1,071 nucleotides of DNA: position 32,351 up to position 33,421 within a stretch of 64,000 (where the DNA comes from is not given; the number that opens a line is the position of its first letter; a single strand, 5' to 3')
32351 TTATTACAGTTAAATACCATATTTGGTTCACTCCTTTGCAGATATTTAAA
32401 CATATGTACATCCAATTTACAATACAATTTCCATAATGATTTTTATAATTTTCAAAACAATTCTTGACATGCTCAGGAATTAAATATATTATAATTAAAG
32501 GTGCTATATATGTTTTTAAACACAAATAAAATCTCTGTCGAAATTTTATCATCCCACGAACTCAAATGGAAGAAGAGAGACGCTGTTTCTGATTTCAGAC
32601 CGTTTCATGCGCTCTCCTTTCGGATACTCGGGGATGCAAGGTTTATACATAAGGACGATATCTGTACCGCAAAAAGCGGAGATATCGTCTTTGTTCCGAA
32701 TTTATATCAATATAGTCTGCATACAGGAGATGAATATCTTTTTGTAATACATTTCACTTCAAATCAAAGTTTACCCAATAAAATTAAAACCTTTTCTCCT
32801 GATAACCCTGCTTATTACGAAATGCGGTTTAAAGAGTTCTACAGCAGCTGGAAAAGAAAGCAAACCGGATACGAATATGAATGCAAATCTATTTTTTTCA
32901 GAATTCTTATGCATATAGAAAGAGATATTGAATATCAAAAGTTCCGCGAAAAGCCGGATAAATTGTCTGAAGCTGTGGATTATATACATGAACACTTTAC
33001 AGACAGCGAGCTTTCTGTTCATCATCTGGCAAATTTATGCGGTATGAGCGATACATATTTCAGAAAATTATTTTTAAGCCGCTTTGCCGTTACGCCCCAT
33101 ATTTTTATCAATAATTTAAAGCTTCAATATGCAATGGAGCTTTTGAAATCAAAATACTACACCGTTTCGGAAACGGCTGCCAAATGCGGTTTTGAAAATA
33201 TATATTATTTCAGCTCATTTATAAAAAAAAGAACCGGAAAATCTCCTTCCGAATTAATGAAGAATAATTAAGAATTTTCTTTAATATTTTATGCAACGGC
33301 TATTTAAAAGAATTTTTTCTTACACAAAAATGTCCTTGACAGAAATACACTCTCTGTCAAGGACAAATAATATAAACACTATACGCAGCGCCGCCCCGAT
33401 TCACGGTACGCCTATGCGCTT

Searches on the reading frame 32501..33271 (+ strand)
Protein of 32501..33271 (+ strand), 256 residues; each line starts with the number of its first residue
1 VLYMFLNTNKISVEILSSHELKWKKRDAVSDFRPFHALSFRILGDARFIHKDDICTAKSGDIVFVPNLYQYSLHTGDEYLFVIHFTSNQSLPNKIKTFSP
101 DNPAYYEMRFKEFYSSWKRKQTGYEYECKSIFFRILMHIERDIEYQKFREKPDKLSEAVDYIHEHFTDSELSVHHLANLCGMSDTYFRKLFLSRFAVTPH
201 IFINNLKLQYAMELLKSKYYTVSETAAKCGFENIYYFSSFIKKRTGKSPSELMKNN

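Call 43: search_protein_families(library=pfam, proteins=[window:32501-33271:+], max_evalue=0.001)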
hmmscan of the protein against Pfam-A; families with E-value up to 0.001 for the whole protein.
window:32501-33271:+ (256 aa): 2 families
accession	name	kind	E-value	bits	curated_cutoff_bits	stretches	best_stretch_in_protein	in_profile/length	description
PF12833.13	HTH_18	-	2.8e-16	60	33.6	1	176-254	1-79/80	Helix-turn-helix domain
PF00165.29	HTH_AraC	-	3.4e-10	40.2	26.6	1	216-253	2-41/42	Bacterial regulatory helix-turn-helix proteins, AraC family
